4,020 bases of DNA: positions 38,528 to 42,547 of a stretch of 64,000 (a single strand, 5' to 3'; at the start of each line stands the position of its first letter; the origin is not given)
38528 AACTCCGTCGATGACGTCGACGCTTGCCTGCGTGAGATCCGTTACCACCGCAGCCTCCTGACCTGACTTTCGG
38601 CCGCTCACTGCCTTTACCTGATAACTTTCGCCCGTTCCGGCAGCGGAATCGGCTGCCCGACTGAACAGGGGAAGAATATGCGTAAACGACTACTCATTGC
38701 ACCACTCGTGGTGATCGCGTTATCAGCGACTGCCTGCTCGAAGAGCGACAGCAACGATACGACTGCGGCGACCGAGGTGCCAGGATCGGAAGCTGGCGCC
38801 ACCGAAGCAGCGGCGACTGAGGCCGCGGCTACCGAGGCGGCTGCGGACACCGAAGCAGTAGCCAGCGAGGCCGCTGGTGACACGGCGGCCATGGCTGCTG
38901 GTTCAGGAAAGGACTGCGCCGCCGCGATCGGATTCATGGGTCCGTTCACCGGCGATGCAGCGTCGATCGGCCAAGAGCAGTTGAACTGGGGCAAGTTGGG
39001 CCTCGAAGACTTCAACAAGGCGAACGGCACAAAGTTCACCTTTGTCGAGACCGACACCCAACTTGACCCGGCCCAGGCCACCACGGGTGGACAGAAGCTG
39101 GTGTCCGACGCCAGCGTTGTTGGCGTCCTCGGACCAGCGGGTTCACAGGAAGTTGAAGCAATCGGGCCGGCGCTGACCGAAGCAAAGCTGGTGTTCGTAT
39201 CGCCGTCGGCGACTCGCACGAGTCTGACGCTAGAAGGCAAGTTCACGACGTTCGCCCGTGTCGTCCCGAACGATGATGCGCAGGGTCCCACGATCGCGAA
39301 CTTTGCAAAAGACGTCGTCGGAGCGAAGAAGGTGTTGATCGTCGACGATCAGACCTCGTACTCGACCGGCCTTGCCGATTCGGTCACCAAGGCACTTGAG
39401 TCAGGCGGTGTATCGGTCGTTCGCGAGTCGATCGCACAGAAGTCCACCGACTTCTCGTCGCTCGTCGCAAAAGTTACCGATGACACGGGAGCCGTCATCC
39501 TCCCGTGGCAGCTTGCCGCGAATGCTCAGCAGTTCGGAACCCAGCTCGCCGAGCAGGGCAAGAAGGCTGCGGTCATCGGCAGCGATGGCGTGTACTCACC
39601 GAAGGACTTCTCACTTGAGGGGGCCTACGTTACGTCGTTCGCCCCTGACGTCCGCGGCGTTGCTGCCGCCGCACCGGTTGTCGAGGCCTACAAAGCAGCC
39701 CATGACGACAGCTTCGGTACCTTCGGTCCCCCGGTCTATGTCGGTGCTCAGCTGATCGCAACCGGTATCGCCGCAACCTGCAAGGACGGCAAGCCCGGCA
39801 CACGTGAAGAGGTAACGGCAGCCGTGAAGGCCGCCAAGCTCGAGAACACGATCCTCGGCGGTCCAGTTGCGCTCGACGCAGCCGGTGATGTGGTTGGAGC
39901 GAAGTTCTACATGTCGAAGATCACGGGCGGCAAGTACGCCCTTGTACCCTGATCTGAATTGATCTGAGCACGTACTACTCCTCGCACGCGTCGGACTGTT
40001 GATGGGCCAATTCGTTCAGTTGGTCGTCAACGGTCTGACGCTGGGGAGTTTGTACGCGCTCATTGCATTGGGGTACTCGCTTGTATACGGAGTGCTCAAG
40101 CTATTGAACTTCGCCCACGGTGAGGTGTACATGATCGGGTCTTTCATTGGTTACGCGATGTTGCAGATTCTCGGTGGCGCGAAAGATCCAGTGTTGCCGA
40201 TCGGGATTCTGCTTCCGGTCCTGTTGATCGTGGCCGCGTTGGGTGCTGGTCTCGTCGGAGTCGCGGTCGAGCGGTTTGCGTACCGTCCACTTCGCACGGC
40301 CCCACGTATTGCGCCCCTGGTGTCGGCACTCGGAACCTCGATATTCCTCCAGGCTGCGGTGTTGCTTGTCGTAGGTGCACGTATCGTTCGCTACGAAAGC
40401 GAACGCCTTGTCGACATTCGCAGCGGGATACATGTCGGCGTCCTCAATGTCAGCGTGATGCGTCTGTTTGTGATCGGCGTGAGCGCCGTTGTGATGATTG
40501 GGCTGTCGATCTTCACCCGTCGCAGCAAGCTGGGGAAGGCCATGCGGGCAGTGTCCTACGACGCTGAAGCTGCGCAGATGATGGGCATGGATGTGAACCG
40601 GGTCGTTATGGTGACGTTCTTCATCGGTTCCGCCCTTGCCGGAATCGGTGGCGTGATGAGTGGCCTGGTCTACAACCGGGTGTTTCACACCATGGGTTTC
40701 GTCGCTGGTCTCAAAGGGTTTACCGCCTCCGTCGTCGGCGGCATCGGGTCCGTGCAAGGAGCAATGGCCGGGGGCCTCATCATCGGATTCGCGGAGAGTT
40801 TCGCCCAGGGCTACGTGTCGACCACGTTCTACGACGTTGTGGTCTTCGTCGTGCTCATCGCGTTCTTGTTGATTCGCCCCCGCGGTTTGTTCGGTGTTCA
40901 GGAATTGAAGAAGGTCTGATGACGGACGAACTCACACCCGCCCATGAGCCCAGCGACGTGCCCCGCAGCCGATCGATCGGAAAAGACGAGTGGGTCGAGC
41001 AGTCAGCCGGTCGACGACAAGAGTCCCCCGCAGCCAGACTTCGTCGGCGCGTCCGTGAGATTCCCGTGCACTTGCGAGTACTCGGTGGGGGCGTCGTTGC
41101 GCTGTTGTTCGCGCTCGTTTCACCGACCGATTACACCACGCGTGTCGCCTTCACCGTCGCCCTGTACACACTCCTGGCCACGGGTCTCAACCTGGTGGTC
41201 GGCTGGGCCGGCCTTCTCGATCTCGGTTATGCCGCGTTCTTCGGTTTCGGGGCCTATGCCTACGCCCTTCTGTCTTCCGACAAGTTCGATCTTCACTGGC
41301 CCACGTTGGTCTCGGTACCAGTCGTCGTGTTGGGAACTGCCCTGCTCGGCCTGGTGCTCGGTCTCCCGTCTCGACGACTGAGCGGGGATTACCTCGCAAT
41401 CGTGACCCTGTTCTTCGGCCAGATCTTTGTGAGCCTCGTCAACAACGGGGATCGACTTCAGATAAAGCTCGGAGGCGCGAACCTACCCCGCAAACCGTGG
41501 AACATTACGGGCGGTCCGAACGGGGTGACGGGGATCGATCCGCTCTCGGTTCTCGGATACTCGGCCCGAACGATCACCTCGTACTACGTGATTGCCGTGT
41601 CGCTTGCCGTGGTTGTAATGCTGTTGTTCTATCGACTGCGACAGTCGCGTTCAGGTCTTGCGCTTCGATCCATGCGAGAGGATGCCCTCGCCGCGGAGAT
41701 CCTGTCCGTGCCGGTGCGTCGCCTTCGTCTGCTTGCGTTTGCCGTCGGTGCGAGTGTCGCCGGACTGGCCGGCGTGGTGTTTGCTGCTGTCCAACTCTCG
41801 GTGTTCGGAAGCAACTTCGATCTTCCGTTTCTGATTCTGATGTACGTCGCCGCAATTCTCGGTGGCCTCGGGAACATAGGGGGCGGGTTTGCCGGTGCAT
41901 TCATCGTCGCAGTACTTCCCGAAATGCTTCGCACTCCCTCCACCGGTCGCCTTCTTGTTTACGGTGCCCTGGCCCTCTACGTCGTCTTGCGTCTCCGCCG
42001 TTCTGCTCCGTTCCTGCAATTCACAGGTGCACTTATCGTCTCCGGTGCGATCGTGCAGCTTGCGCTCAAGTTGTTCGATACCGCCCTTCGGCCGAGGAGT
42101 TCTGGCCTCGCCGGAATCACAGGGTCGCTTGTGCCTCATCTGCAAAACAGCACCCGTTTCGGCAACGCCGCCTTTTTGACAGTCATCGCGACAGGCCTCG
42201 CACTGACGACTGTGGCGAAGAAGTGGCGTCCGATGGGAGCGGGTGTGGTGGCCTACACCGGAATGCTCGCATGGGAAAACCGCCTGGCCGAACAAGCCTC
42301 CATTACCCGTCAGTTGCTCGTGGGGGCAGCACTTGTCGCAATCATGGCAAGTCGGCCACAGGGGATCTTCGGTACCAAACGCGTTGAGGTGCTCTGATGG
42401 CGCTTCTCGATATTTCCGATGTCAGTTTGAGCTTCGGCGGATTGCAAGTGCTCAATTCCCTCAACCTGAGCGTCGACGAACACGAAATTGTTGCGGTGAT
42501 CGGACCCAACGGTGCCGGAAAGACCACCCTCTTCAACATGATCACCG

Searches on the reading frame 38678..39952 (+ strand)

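Call 71: search_protein_families(library=pfam, proteins=[window:38678-39952:+], max_evalue=0.00001)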
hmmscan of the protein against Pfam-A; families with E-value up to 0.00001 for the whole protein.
window:38678-39952:+ (424 aa): 2 families
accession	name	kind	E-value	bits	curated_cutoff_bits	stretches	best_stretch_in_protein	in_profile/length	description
PF13458.12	Peripla_BP_6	-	1.3e-37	130.7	31.7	1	84-418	4-342/343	Periplasmic binding protein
PF01094.35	ANF_receptor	-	4.2e-19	69.2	25.4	1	109-270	10-178/353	Receptor family ligand binding region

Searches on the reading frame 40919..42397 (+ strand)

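Call 71: search_protein_families(library=pfam, proteins=[window:40919-42397:+], max_evalue=0.00001)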
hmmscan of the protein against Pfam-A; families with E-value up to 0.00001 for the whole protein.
window:40919-42397:+ (492 aa): 1 family
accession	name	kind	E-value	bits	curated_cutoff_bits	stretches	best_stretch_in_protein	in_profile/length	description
PF02653.21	BPD_transp_2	-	1.5e-34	119.8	26.8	1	74-337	3-246/269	Branched-chain amino acid transport system / permease component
